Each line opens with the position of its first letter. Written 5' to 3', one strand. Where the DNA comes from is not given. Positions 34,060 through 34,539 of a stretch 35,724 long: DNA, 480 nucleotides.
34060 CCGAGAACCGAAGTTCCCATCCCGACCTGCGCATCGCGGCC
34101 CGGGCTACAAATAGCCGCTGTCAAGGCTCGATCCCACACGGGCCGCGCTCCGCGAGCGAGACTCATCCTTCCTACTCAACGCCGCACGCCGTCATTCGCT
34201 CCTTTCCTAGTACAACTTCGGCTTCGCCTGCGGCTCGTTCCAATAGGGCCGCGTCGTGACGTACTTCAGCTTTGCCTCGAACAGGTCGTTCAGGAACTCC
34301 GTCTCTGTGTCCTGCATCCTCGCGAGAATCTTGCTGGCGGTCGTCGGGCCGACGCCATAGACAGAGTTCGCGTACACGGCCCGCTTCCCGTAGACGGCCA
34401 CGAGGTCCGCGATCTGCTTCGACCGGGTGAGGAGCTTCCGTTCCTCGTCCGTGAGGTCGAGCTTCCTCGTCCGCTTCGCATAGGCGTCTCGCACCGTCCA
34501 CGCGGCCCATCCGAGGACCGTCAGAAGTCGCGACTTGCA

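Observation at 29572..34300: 4.7-kb insert bracketed by two diverged coding copies of the helicase gene's last 30 codons, with no recombinase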

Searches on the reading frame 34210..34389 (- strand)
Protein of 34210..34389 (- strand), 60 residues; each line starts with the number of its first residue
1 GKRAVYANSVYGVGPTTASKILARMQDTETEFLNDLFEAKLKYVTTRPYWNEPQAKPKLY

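Call 20: find_related_loci(query=window:34210-34389:-, collection=viral_contigs, flank=10000)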
Query window:34210-34389:- (60 aa) in viral_contigs; peptide patterns used: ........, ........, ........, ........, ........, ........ (x = any residue, [..] = any of these).
17 stretches matched a pattern, but none encodes a relative of the query by tblastn (E <= 1e-3).
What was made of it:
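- No viral or plasmid contig carries the lhr end (call 20).
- Tried and rejected: None found (call 20).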

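Call 21: find_related_loci(query=window:34210-34389:-, collection=genome_contigs, flank=10000)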
Query window:34210-34389:- (60 aa) in genome_contigs; peptide patterns used: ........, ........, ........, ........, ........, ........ (x = any residue, [..] = any of these).
230 stretches matched a pattern; 41 encode a relative of the query (tblastn E <= 1e-3); 41 distinct loci.
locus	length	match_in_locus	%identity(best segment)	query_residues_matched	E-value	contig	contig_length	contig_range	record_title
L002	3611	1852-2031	98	1-60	2e-37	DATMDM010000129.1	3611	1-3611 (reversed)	MAG TPA_asm: Thermoplasmata archaeon isolate SMAG_U13408 k141_2437667, whole genome shotgun sequence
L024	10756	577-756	97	1-60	5e-37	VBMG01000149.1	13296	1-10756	MAG: Methanobacteriota archaeon isolate EA_17 14_0929_05_40cm_scaffold_3214, whole genome shotgun sequence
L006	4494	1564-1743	97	1-60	5e-37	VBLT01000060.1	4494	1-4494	MAG: Methanobacteriota archaeon isolate EA_4 14_0903_12_30cm_scaffold_27349, whole genome shotgun sequence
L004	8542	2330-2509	97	1-60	5e-37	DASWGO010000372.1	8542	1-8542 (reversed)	MAG TPA_asm: Thermoplasmata archaeon isolate SMAG_U2818 k141_585649, whole genome shotgun sequence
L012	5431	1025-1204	97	1-60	6e-37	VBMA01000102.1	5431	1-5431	MAG: Methanobacteriota archaeon isolate EA_11 14_0903_13_40cm_scaffold_15217, whole genome shotgun sequence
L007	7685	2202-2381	97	1-60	6e-37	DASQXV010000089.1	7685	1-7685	MAG TPA_asm: Thermoplasmata archaeon isolate SMAG_U11048 k141_644366, whole genome shotgun sequence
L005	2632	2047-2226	97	1-60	6e-37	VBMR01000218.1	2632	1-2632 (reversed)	MAG: Methanobacteriota archaeon isolate EA_28 14_0927_05_20cm_scaffold_59895, whole genome shotgun sequence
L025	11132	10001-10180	97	1-60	6e-37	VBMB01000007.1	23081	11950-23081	MAG: Methanobacteriota archaeon isolate EA_12 14_1009_12_30cm_scaffold_3541, whole genome shotgun sequence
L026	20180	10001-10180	97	1-60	5e-37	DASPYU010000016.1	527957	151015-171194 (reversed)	MAG TPA_asm: Thermoplasmata archaeon isolate SMAG_U11601 k141_57208, whole genome shotgun sequence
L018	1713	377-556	97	1-60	4e-37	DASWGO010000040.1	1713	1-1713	MAG TPA_asm: Thermoplasmata archaeon isolate SMAG_U2818 k141_914231, whole genome shotgun sequence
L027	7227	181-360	97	1-60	9e-37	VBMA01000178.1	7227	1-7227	MAG: Methanobacteriota archaeon isolate EA_11 14_0903_13_40cm_scaffold_45384_e:1385, whole genome shotgun sequence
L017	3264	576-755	95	1-60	3e-36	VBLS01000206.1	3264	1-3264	MAG: Methanobacteriota archaeon isolate EA_3 14_0903_13_40cm_scaffold_38797, whole genome shotgun sequence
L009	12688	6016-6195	90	1-60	1e-34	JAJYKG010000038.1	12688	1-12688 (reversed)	MAG: Thermoplasmata archaeon isolate DBS2-1.bin2 NODE_9273_length_12688_cov_1.232227, whole genome shotgun sequence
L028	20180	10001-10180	88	1-60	2e-34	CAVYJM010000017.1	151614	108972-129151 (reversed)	MAG: uncultured Thermoplasmata archaeon isolate MFD01299.bin.2.33 genome assembly, contig: contig_57636, whole genome sh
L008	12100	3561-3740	88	1-60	3e-34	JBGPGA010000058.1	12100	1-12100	MAG: Thermoplasmata archaeon isolate OBJ_0618_7090110_53 k141_8421651_length_12100_cov_11.0002, whole genome shotgun seq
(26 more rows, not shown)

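Call 22: find_related_loci(query=window:34210-34389:-, collection=metagenome_contigs, flank=10000)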
Query window:34210-34389:- (60 aa) in metagenome_contigs; peptide patterns used: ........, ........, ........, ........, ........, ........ (x = any residue, [..] = any of these).
540 stretches matched a pattern; 230 encode a relative of the query (tblastn E <= 1e-3); the best 80 are kept; 80 distinct loci.
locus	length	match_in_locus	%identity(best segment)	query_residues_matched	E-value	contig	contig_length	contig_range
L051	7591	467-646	98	1-60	1e-37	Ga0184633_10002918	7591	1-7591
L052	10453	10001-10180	98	1-60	2e-37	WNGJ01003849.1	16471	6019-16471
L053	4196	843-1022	98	1-60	2e-37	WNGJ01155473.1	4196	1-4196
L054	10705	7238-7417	98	1-60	2e-37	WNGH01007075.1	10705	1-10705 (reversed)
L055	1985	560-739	98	1-60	1e-37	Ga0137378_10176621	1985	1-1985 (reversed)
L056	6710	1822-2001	98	1-60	2e-37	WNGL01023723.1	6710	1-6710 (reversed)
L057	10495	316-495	98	1-60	2e-37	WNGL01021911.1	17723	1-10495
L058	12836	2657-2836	98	1-60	4e-37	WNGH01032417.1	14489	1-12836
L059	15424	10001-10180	98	1-60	2e-37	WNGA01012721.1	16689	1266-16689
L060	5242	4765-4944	98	1-60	2e-37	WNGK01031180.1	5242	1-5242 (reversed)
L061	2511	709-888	98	1-60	2e-37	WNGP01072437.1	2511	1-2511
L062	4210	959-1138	98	1-60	2e-37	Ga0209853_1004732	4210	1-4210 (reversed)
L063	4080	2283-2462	98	1-60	2e-37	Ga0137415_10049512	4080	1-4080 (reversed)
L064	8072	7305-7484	98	1-60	2e-37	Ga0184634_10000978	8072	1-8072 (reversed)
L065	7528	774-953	97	1-60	8e-37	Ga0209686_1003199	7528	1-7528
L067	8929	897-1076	97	1-60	7e-37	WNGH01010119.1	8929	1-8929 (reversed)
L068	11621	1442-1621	97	1-60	8e-37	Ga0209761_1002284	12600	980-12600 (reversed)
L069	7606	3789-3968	97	1-60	7e-37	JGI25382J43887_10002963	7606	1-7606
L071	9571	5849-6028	97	1-60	7e-37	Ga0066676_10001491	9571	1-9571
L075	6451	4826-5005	97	1-60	7e-37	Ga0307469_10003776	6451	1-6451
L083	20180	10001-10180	97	1-60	8e-37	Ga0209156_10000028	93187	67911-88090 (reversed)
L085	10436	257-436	97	1-60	8e-37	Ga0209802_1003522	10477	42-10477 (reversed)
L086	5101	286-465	97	1-60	6e-37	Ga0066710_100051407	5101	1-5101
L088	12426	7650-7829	97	1-60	7e-37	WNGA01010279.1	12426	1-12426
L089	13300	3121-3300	97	1-60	6e-37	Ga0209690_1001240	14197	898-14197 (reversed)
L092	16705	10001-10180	97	1-60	6e-37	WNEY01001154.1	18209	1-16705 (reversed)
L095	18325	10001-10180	97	1-60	7e-37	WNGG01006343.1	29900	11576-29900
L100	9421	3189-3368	97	1-60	7e-37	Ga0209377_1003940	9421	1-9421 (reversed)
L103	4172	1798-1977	97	1-60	8e-37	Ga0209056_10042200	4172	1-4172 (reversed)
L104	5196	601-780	97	1-60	7e-37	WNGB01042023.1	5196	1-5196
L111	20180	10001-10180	97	1-60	7e-37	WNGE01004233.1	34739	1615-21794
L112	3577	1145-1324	97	1-60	6e-37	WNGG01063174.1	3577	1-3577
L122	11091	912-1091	97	1-60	7e-37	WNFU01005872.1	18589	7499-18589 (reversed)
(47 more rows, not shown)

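Call 38: search_protein_families(library=pfam, proteins=[L104:819-2141:-, L069:4858-6936:+, L071:6562-7251:-, L122:1178-2626:+, L122:2514-3605:+, L100:7463-9115:+, L100:7430-8842:-, L089:3504-4529:+, L059:10207-13392:+, L075:5063-5896:-], max_evalue=0.001)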
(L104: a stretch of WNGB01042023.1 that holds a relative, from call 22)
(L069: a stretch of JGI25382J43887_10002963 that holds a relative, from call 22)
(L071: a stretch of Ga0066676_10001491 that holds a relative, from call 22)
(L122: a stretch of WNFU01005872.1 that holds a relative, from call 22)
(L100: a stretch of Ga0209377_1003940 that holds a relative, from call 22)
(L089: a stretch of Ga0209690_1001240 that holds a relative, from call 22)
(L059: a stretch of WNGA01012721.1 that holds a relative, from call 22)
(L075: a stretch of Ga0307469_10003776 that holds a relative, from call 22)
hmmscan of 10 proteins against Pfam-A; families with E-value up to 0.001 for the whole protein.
L104:819-2141:- (440 aa): 1 family
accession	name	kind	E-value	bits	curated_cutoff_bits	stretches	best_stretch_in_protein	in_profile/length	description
PF11949.14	DUF3466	-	8e-12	44.9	25.1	1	274-421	384-529/609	Protein of unknown function (DUF3466)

L069:4858-6936:+ (692 aa): 6 families
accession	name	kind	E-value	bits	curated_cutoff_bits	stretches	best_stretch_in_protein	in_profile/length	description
PF13424.12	TPR_12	-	5.4e-12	46.2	30.1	0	604-674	10-76/77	Tetratricopeptide repeat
PF13428.12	TPR_14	-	2.6e-06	28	23.5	0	560-591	4-35/44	Tetratricopeptide repeat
PF13432.12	TPR_16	-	0.00028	21.7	32.7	0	431-492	2-56/65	Tetratricopeptide repeat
PF13176.12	TPR_7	-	0.00044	20.6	27.9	0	560-590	2-32/36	Tetratricopeptide repeat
PF07719.23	TPR_2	-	0.00047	20.5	27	0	561-589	5-33/34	Tetratricopeptide repeat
PF13181.12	TPR_8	-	0.00072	20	25.7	0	562-588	6-32/34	Tetratricopeptide repeat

L071:6562-7251:- (229 aa): 0 families

L122:1178-2626:+ (482 aa): 1 family
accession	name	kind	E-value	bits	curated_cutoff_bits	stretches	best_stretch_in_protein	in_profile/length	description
PF12679.13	ABC2_membrane_2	-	8.9e-07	28.9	27.2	1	73-266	73-280/283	ABC-2 family transporter protein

L122:2514-3605:+ (363 aa): 1 family
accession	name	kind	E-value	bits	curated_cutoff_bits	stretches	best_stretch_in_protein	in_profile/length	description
PF00005.33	ABC_tran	-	1.6e-13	51.9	25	1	82-197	30-136/137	ABC transporter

L100:7463-9115:+ (550 aa): 2 families
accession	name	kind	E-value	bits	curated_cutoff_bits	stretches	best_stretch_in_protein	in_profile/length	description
PF05731.17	TROVE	-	2.7e-37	129.4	23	2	232-310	273-356/442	TROVE domain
PF25045.1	vWA_Ro60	-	0.0009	19.7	27.7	0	342-513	3-161/165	Ro60 vWA domain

L100:7430-8842:- (470 aa): 0 families

L089:3504-4529:+ (341 aa): 4 families
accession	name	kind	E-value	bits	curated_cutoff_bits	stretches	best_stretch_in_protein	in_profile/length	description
PF13599.13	Pentapeptide_4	-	4.7e-17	62.3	38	2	152-239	3-78/78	Pentapeptide repeat region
PF00805.28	Pentapeptide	-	5.3e-10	39.1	20.2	1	170-197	11-38/40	Pentapeptide repeats (8 copies)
PF13576.12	Pentapeptide_3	-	4.9e-08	33.5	27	0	172-215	1-42/48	Pentapeptide repeats (9 copies)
PF23894.2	LD_SV2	-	3.1e-06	27.9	29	0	156-199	31-69/92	SV2A/B/C luminal domain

L059:10207-13392:+ (1061 aa): 2 families
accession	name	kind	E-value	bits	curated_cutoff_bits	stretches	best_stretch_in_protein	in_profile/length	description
PF13191.12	AAA_16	-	8e-06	26.9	32.6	1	252-382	18-160/167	AAA ATPase domain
PF13401.12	AAA_22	-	8.2e-06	26.6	27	1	261-402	8-124/130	AAA domain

L075:5063-5896:- (277 aa): 3 families
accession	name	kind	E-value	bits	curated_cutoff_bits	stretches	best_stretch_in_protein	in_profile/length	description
PF12746.13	GNAT_acetyltran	-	4.3e-08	33.5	26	1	192-267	161-234/243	GNAT acetyltransferase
PF13302.13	Acetyltransf_3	-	6e-06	27.4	25.4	1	197-267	62-137/138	Acetyltransferase (GNAT) domain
PF08445.16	FR47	-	0.0001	22.6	22.1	1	216-270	26-80/86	FR47-like protein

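Call 42: search_protein_families(library=pfam, proteins=[L100:3447-4085:-, L100:4195-4788:-, L100:4621-5229:+, L100:5291-5800:-, L100:6261-7301:-, L103:2118-3137:-, L103:3202-3726:-, L112:2308-2844:+, L086:1760-3598:-, L071:7669-8040:-], max_evalue=0.001)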
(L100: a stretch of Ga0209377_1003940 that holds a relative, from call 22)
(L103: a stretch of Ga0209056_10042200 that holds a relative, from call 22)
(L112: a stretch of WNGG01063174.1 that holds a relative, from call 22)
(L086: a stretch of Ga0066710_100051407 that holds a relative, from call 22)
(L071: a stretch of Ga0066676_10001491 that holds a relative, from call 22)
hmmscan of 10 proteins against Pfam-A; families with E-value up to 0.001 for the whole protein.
L100:3447-4085:- (212 aa): 0 families

L100:4195-4788:- (197 aa): 0 families

L100:4621-5229:+ (202 aa): 0 families

L100:5291-5800:- (169 aa): 0 families

L100:6261-7301:- (346 aa): 0 families

L103:2118-3137:- (339 aa): 1 family
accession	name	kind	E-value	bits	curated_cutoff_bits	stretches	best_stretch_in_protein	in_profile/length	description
PF01828.24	Peptidase_A4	-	3.3e-19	69.6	22.3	1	139-279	1-143/206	Peptidase A4 family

L103:3202-3726:- (174 aa): 0 families

L112:2308-2844:+ (178 aa): 0 families

L086:1760-3598:- (612 aa): 4 families
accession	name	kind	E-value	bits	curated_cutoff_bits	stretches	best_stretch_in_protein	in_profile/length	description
PF05203.21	Hom_end_hint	-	5.8e-05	23.6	32.1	1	474-510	1-37/228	Hom_end-associated Hint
PF14623.11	Vint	-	0.00022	21.5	27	1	473-546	1-67/166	Hint-domain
PF07591.16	PT-HINT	-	0.00023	21.9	27.7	1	488-595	8-115/137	Pretoxin HINT domain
PF00041.27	fn3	-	0.00065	20.3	25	0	371-432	10-66/84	Fibronectin type III domain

L071:7669-8040:- (123 aa): 0 families

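Call 63: search_protein_families(library=pfam, proteins=[L064:5954-6664:+, L088:7783-8976:+, L095:16302-17456:+, L062:2100-4208:+, L085:7378-9363:+, L083:17816-19405:+, L058:8863-10068:+, L089:11888-12793:-, L068:9201-10307:+, L067:6951-8042:-], max_evalue=0.001)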
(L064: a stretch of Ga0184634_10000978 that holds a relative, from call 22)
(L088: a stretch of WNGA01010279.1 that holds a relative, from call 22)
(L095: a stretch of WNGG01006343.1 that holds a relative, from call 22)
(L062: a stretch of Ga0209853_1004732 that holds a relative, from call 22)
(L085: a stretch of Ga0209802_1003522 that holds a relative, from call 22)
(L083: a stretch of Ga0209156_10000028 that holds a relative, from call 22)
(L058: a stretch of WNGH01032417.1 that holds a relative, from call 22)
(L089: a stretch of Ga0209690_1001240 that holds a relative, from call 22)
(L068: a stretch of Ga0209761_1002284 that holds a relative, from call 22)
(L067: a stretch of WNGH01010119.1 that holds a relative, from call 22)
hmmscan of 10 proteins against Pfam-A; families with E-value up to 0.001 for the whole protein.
L064:5954-6664:+ (236 aa): 0 families

L088:7783-8976:+ (397 aa): 0 families

L095:16302-17456:+ (384 aa): 0 families

L062:2100-4208:+ (703 aa): 0 families

L085:7378-9363:+ (661 aa): 1 family
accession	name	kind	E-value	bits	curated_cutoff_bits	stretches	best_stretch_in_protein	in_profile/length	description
PF07690.21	MFS_1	-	3e-22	79.4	33.4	2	280-479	2-194/347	Major Facilitator Superfamily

L083:17816-19405:+ (529 aa): 0 families

L058:8863-10068:+ (401 aa): 0 families

L089:11888-12793:- (301 aa): 4 families
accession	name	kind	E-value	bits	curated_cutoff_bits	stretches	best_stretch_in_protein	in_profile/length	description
PF03807.23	F420_oxidored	-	1.5e-18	67.6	21.6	1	23-113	1-94/94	NADP oxidoreductase coenzyme F420-dependent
PF03446.21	NAD_binding_2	-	0.00024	21.6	21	1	23-92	1-67/161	NAD binding domain of 6-phosphogluconate dehydrogenase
PF02826.25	2-Hacid_dh_C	-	0.00024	21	25.1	1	15-58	30-73/178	D-isomer specific 2-hydroxyacid dehydrogenase, NAD binding domain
PF03721.20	UDPG_MGDP_dh_N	-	0.00048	20.2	27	0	22-49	1-28/187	UDP-glucose/GDP-mannose dehydrogenase family, NAD binding domain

L068:9201-10307:+ (368 aa): 0 families

L067:6951-8042:- (363 aa): 2 families
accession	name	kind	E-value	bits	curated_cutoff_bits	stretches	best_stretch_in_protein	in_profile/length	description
PF03824.22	NicO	-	1.2e-92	310.8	27.7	1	59-345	3-285/287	High-affinity nickel-transport protein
PF24195.1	DUF7420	-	0.00025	21.6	27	1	83-174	26-113/124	Family of unknown function (DUF7420)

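Call 79: search_protein_families(library=pfam, proteins=[L111:575-5227:+, L095:2230-3672:+, L059:1951-4809:+, L059:829-1833:-, L092:4134-4622:+, L083:844-1728:-], max_evalue=0.001)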
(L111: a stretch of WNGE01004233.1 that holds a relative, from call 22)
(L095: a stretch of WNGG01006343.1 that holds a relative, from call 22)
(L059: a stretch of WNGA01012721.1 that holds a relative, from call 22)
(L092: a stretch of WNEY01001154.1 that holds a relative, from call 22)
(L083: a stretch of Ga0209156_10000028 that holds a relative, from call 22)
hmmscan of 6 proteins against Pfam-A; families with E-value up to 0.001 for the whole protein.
L111:575-5227:+ (1550 aa): 1 family
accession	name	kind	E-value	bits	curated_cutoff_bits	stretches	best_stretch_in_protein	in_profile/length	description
PF17957.7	Big_7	-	9.5e-17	61.9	24.1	1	416-483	1-70/70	Bacterial Ig domain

L095:2230-3672:+ (480 aa): 1 family
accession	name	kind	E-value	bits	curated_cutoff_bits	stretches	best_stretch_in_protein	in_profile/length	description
PF17957.7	Big_7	-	4.6e-11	43.6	24.1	1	432-476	1-47/70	Bacterial Ig domain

L059:1951-4809:+ (952 aa): 1 family
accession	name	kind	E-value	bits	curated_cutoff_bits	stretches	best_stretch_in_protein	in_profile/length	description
PF17957.7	Big_7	-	1e-12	48.9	24.1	1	436-493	11-70/70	Bacterial Ig domain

L059:829-1833:- (334 aa): 1 family
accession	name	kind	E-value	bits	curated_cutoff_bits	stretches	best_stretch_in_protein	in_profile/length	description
PF00581.25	Rhodanese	-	7.2e-27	94.3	22.2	2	25-134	2-101/102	Rhodanese-like domain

L092:4134-4622:+ (162 aa): 0 families

L083:844-1728:- (294 aa): 1 family
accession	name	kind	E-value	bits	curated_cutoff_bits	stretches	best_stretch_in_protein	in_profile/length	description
PF00581.25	Rhodanese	-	4e-33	114.3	22.2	2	173-284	10-100/102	Rhodanese-like domain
